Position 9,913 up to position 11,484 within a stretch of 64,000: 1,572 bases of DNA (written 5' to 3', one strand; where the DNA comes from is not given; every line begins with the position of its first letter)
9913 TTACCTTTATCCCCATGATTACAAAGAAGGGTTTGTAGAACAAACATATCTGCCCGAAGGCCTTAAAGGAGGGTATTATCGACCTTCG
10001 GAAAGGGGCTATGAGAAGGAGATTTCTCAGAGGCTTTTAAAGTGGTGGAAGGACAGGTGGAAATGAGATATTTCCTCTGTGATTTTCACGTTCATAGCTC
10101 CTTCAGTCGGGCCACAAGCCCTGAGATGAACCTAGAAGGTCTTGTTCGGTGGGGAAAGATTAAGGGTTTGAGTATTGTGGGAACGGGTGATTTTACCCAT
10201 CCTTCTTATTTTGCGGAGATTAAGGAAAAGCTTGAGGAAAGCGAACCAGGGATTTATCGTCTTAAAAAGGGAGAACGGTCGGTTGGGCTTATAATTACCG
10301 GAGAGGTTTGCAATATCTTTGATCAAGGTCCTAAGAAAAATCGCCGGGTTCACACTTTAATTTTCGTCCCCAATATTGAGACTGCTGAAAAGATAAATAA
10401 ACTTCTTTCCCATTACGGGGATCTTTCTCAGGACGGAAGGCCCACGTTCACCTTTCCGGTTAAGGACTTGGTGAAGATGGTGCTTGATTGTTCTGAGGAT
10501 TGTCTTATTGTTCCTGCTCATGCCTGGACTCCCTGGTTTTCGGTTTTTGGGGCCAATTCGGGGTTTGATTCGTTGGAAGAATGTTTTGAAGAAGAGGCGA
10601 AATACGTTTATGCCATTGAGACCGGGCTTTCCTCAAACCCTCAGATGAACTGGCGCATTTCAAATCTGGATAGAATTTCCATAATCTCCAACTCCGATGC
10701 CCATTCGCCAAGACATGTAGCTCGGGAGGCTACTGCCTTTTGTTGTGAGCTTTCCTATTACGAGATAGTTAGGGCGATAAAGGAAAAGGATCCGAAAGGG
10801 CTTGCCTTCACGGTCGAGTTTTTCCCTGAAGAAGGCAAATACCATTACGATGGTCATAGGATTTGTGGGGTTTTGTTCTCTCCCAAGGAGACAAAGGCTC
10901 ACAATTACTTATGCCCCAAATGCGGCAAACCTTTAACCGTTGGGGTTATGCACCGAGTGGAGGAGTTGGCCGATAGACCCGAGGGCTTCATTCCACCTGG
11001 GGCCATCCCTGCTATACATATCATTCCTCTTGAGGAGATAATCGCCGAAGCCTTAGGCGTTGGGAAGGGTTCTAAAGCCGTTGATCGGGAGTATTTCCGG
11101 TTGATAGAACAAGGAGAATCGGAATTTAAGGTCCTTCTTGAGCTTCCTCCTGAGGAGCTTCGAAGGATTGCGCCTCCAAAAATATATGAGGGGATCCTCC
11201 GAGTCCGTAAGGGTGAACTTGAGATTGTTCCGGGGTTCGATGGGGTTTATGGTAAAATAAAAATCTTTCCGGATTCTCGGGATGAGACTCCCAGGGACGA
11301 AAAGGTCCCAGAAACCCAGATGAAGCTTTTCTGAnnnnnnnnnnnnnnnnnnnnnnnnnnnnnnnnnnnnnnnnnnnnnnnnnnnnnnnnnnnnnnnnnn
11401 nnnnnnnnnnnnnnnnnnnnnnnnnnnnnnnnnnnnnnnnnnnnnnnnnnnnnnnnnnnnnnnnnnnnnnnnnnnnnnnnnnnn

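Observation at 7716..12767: Translationally coupled DUF763-rarA-endoQ-m5C methyltransferase operon with archaeal-type components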

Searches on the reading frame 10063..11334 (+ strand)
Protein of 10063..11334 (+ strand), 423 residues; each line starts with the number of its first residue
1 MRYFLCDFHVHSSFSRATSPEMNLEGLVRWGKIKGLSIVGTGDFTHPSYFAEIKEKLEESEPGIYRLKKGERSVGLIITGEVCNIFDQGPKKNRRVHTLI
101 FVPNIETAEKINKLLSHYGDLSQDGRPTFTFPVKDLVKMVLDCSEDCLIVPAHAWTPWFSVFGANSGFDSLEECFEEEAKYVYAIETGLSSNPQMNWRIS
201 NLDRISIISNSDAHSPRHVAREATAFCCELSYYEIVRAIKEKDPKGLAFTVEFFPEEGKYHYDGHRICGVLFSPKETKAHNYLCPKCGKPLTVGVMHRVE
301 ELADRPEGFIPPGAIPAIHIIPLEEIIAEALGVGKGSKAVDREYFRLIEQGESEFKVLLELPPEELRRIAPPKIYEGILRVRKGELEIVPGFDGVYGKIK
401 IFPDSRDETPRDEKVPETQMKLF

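Call 3: search_protein_families(library=pfam, proteins=[window:10063-11334:+])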
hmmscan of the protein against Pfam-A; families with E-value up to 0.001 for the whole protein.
window:10063-11334:+ (423 aa): 0 families

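Call 4: search_protein_families(library=ncbifam, proteins=[window:10063-11334:+])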
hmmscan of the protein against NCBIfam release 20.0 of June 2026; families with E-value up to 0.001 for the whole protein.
window:10063-11334:+ (423 aa): 1 family
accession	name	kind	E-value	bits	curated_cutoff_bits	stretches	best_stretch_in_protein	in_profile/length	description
TIGR00375.1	TIGR00375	hypoth_equivalog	3.1e-50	171.6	326.6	1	7-399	3-374/374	TIGR00375 family protein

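Call 10: search_solved_structures(query=window:10063-11334:+, max_evalue=0.01, show_alignments=1)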
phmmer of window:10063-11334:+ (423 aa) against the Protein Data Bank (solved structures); distinct sequences matched with E-value up to 0.01: 3.
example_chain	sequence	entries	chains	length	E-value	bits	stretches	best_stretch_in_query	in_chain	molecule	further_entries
5zb8_A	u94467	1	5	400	5.3e-50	174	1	7-402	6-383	PfuEndoQ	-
7k31_A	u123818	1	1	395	2.6e-49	171.7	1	7-401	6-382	Endonuclease Q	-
7k30_A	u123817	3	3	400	2.6e-49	171.7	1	7-402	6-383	Endonuclease Q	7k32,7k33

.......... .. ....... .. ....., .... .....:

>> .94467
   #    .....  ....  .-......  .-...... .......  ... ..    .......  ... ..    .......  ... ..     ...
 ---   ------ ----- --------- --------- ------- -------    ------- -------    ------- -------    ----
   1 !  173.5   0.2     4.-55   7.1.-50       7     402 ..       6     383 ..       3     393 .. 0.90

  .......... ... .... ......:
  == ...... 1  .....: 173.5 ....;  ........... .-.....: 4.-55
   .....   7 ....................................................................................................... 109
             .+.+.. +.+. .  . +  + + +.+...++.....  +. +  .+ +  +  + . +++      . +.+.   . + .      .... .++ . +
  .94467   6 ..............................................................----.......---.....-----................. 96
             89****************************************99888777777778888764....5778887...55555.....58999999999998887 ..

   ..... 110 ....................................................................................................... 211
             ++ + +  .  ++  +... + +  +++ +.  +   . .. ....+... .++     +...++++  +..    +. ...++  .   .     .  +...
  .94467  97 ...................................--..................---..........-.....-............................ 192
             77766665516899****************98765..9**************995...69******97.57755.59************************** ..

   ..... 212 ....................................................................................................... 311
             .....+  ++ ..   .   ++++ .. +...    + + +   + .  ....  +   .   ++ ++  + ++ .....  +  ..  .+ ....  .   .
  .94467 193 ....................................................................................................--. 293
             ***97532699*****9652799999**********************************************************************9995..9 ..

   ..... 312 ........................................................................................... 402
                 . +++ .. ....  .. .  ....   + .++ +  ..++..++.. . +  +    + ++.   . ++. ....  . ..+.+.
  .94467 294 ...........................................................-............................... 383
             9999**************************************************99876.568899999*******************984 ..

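Call 30: find_homologous_proteins(query=window:10063-11331:+, max_evalue=0.00001)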
Query window:10063-11331:+ (423 aa): 8000 proteins with E <= 0.00001 among 8000 candidates; the best 120 are listed.
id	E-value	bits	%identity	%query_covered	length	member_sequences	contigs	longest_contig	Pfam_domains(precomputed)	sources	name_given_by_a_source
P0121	1.8e-291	985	100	100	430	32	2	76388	PF27218.1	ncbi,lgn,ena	-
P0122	6.2e-229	778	76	100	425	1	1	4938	PF27218.1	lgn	-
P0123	1.1e-226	771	75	100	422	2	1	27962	PF27218.1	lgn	-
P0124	2.9e-226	770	76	100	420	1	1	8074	PF27218.1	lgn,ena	-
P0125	3.7e-226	769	76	100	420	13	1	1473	PF27218.1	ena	-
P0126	4.5e-226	769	76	100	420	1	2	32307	PF27218.1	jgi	-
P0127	5.4e-226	769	76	100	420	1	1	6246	PF27218.1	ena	-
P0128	1.4e-223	761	74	100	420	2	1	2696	PF27218.1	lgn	-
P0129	6.2e-223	759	92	82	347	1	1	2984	PF27218.1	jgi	jgi:uncharacterized protein (TIGR00375 family)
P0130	1.6e-219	747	73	100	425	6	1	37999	PF27218.1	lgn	-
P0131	7.2e-216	735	71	100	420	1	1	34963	PF27218.1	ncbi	-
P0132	1.5e-215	734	71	100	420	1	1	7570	PF27218.1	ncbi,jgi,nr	ncbi:MAG: DNA helicase UvrD [Deltaproteobacteria bacterium]|nr:MAG: DNA helicase UvrD [Deltaproteoba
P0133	2.7e-215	734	71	100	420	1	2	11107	PF27218.1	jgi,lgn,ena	-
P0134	3.9e-215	733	71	100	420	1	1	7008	PF27218.1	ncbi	-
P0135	8.9e-214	729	70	100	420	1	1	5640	PF27218.1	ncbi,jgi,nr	ncbi:MAG TPA: DNA helicase UvrD [Deltaproteobacteria bacterium]|nr:DNA helicase UvrD [Deltaproteobac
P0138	2.9e-197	674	68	99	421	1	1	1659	PF27218.1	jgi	jgi:uncharacterized protein (TIGR00375 family)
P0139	3.9e-197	674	71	95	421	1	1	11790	PF27218.1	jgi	jgi:uncharacterized protein (TIGR00375 family)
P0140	6.5e-197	673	68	99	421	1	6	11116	PF27218.1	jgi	jgi:uncharacterized protein (TIGR00375 family)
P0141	8.7e-197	673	68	99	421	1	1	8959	PF27218.1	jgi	jgi:uncharacterized protein (TIGR00375 family)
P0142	2.6e-195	668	68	99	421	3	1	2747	PF27218.1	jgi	jgi:uncharacterized protein (TIGR00375 family)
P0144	3.0e-194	664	68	99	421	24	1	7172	PF27218.1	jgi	jgi:uncharacterized protein (TIGR00375 family)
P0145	7.4e-194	663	70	94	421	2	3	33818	PF27218.1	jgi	jgi:uncharacterized protein (TIGR00375 family)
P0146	1.8e-193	662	67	99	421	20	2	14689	PF27218.1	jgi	jgi:uncharacterized protein (TIGR00375 family)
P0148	2.5e-193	661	66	99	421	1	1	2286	PF27218.1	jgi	jgi:uncharacterized protein (TIGR00375 family)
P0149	3.3e-193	661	66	100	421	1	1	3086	PF27218.1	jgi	jgi:uncharacterized protein (TIGR00375 family)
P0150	6.8e-193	660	68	95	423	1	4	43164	PF27218.1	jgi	jgi:uncharacterized protein (TIGR00375 family)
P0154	2.8e-192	658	65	100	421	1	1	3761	PF27218.1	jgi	jgi:uncharacterized protein (TIGR00375 family)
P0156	8.2e-192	656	66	99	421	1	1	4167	PF27218.1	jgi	jgi:uncharacterized protein (TIGR00375 family)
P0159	5.7e-190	650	68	95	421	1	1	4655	PF27218.1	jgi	jgi:uncharacterized protein (TIGR00375 family)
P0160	7.1e-190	650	67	99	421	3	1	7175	PF27218.1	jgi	jgi:uncharacterized protein (TIGR00375 family)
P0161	2.1e-189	648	66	95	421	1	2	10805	PF27218.1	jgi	jgi:uncharacterized protein (TIGR00375 family)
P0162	3.3e-189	648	68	95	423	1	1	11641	PF27218.1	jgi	jgi:uncharacterized protein (TIGR00375 family)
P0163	1.6e-188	645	68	94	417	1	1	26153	PF27218.1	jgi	jgi:uncharacterized protein (TIGR00375 family)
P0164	2.6e-188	645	66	99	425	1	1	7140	PF27218.1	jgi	jgi:uncharacterized protein (TIGR00375 family)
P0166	3.3e-188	644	66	99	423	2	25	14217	PF27218.1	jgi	jgi:uncharacterized protein (TIGR00375 family)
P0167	7.1e-188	643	65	99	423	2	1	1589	PF27218.1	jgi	jgi:uncharacterized protein (TIGR00375 family)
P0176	1.0e-185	636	67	95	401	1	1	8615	PF27218.1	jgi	jgi:uncharacterized protein (TIGR00375 family)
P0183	4.0e-184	631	64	99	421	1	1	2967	PF27218.1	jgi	jgi:uncharacterized protein (TIGR00375 family)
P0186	2.1e-183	628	64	99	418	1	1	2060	PF27218.1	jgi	jgi:uncharacterized protein (TIGR00375 family)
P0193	1.2e-182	626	66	95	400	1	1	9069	PF27218.1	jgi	jgi:uncharacterized protein (TIGR00375 family)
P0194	1.3e-182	626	66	95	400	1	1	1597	PF27218.1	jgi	jgi:uncharacterized protein (TIGR00375 family)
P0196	4.3e-182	624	68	90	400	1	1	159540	PF27218.1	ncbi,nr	ncbi:MAG: DNA helicase UvrD [Deltaproteobacteria bacterium]|nr:DNA helicase UvrD [Deltaproteobacteri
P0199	6.4e-182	624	64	99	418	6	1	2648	PF27218.1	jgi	jgi:uncharacterized protein (TIGR00375 family)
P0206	2.5e-181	622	63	99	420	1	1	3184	PF27218.1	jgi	jgi:uncharacterized protein (TIGR00375 family)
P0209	2.8e-180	618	62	99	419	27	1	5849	PF27218.1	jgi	jgi:uncharacterized protein (TIGR00375 family)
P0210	3.6e-180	618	64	99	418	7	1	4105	PF27218.1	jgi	jgi:uncharacterized protein (TIGR00375 family)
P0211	3.6e-180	618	62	99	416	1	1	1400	PF27218.1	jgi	jgi:uncharacterized protein (TIGR00375 family)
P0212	4.3e-180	618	63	99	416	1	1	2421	PF27218.1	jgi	jgi:uncharacterized protein (TIGR00375 family)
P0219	9.4e-180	616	63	99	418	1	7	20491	PF27218.1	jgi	jgi:uncharacterized protein (TIGR00375 family)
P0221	1.0e-179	616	63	99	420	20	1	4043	PF27218.1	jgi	jgi:uncharacterized protein (TIGR00375 family)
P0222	1.3e-179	616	64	94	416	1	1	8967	PF27218.1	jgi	jgi:uncharacterized protein (TIGR00375 family)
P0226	2.1e-179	615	63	99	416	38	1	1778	PF27218.1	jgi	jgi:uncharacterized protein (TIGR00375 family)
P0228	2.1e-179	615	63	99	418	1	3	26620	PF27218.1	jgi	jgi:uncharacterized protein (TIGR00375 family)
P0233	3.5e-179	615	62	99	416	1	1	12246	PF27218.1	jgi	jgi:uncharacterized protein (TIGR00375 family)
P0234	3.7e-179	614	62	99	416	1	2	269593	PF27218.1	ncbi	-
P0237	6.1e-179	614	63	99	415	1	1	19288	PF27218.1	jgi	jgi:uncharacterized protein (TIGR00375 family)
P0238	6.2e-179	614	62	99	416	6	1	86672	PF27218.1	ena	-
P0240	9.6e-179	613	64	95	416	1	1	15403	PF27218.1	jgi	jgi:uncharacterized protein (TIGR00375 family)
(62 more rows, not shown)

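Call 32: find_encoding_contigs(protein=P0234, flank=6000, max_places=2)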
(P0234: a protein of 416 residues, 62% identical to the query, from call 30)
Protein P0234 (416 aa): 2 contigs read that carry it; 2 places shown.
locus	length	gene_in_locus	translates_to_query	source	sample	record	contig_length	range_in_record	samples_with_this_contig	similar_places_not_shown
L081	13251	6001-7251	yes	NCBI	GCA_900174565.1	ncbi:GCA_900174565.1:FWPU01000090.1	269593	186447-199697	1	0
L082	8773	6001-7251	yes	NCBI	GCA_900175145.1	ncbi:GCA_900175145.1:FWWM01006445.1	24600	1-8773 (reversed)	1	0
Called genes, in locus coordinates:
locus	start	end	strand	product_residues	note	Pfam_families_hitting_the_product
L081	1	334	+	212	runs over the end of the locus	PF14511:RE_EcoO109I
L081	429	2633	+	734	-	PF01555:N6_N4_Mtase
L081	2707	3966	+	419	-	PF20903:SPL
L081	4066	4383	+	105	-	PF22600:MTPAP-like_central (weak), PF01909:NTP_transf_2, PF18765:Polbeta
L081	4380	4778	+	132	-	PF05168:HEPN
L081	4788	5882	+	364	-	PF05559:DUF763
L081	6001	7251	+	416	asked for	PF27218:MJ0043_C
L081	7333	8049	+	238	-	PF01904:DUF72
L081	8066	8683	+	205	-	-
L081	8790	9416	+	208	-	PF00440:TetR_N, PF08359:TetR_C_4 (weak), PF17932:TetR_C_24 (weak)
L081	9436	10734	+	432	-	PF02321:OEP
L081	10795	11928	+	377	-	PF25917:BSH_RND, PF25973:BSH_CzcB, PF25984:BSH_YknX (weak), PF25944:Beta-barrel_RND (faint), PF25876:HH_MFP_RND, PF25954:Beta-barrel_RND_2, PF25967:RND-MFP_C (weak), PF25989:YknX_C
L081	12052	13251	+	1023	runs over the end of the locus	PF00873:ACR_tran, PF03176:MMPL (weak)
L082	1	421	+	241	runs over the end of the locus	PF14511:RE_EcoO109I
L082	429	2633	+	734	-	PF01555:N6_N4_Mtase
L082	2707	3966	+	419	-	PF20903:SPL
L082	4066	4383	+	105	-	PF22600:MTPAP-like_central (weak), PF01909:NTP_transf_2, PF18765:Polbeta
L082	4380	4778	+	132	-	PF05168:HEPN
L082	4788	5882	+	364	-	PF05559:DUF763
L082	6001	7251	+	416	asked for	PF27218:MJ0043_C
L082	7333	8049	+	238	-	PF01904:DUF72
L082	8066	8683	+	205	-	-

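Call 33: find_encoding_contigs(protein=P0196, flank=6000, max_places=2)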
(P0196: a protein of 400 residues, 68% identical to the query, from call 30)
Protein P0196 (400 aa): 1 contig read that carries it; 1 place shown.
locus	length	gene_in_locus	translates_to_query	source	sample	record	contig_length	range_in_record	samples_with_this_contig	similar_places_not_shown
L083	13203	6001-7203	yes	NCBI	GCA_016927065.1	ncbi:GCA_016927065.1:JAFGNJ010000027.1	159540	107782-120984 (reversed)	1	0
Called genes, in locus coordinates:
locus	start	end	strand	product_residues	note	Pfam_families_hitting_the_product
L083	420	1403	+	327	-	PF01926:MMR_HSR1, PF02421:FeoB_N, PF02824:TGS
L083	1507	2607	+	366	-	PF01075:Glyco_transf_9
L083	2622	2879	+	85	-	-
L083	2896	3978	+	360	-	PF05559:DUF763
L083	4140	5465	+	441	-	PF05496:RuvB_N, PF13191:AAA_16 (faint), PF13604:AAA_30 (faint), PF20720:nSTAND3 (weak), PF00004:AAA, PF13173:AAA_14 (weak), PF16193:AAA_assoc_2, PF12002:MgsA_C, +1 more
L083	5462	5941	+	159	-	-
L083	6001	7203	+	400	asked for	PF27218:MJ0043_C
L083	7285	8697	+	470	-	PF13431:TPR_17 (faint), PF13432:TPR_16 (faint)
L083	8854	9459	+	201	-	PF13643:DUF4145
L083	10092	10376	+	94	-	PF01396:Zn_ribbon_Top1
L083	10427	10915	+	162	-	-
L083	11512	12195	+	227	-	-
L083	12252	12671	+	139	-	-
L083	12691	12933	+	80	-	PF21742:DUF6868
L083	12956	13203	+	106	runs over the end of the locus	-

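Call 34: find_encoding_contigs(protein=P0238, flank=6000, max_places=2)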
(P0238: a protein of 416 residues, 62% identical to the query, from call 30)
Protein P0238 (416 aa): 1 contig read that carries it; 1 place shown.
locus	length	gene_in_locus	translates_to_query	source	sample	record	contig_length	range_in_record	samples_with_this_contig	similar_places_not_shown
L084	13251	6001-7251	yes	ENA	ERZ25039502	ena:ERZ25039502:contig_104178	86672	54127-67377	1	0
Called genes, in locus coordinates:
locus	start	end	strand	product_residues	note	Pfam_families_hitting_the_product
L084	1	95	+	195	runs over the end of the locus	-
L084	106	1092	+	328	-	PF01087:GalP_UDP_transf, PF02744:GalP_UDP_tr_C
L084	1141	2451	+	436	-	PF19425:Csd3_N2, PF01551:Peptidase_M23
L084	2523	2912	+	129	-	PF00072:Response_reg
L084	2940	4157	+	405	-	PF01075:Glyco_transf_9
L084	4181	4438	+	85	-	PF03144:GTP_EFTU_D2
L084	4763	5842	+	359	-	PF05559:DUF763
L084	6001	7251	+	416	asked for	PF27218:MJ0043_C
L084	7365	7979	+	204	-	-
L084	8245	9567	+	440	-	PF02321:OEP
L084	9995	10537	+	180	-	PF13511:DUF4124 (weak), PF01464:SLT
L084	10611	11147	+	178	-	PF01066:CDP-OH_P_transf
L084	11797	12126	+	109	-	-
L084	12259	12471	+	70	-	-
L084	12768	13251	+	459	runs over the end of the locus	-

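Call 36: find_related_loci(query=window:10063-11331:+, collection=metagenome_contigs, flank=7000)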
Query window:10063-11331:+ (423 aa) in metagenome_contigs; peptide patterns used: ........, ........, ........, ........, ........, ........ (x = any residue, [..] = any of these).
600 stretches matched a pattern (row limit reached: there are more); 585 encode a relative of the query (tblastn E <= 1e-3); the best 80 are kept; 80 distinct loci.
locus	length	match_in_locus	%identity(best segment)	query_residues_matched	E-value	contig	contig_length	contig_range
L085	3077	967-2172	73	1-403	0e+0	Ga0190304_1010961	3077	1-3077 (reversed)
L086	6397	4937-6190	66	4-423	0e+0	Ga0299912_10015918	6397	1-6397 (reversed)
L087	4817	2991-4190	68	4-403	0e+0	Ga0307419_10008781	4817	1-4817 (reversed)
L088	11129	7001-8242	63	4-423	0e+0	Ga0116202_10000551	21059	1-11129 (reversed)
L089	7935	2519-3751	62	4-415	2e-180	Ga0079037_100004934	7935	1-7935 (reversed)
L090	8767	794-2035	62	4-423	1e-179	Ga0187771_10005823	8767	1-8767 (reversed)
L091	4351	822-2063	62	4-423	0e+0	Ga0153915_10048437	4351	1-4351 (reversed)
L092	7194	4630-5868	61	4-423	6e-180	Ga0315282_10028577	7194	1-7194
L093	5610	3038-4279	61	4-423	0e+0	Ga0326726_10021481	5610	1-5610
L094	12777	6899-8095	63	4-403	2e-178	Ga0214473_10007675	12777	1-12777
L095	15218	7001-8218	61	4-410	5e-178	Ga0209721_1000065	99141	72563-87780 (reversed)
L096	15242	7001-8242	61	4-423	8e-178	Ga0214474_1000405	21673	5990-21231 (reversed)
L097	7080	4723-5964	61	4-423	2e-178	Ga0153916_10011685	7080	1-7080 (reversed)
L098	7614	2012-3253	61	4-423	4e-178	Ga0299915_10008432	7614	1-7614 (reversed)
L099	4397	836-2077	61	4-423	0e+0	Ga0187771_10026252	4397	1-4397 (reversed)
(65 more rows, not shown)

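Call 39: search_protein_families(library=padloc, proteins=[window:10063-11334:+], max_evalue=0.01)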
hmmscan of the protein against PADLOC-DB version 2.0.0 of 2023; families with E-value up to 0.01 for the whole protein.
window:10063-11334:+ (423 aa): 0 families

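Call 40: search_protein_families(library=pfam, proteins=[window:10063-11334:+], max_evalue=10)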
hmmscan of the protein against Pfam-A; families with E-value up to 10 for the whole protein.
window:10063-11334:+ (423 aa): 3 families
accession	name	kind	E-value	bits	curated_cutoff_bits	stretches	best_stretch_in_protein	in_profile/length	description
PF13263.12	PHP_C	-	0.0039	17.1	21.3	1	205-242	16-54/56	PHP-associated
PF07754.17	HVO_2753_ZBP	-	0.042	14.1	33.2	1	268-289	4-24/46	Small zinc finger protein HVO_2753-like, Zn-binding pocket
PF18508.7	zf_C2H2_13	-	0.16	12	26.5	1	280-293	15-29/42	Zinc finger domain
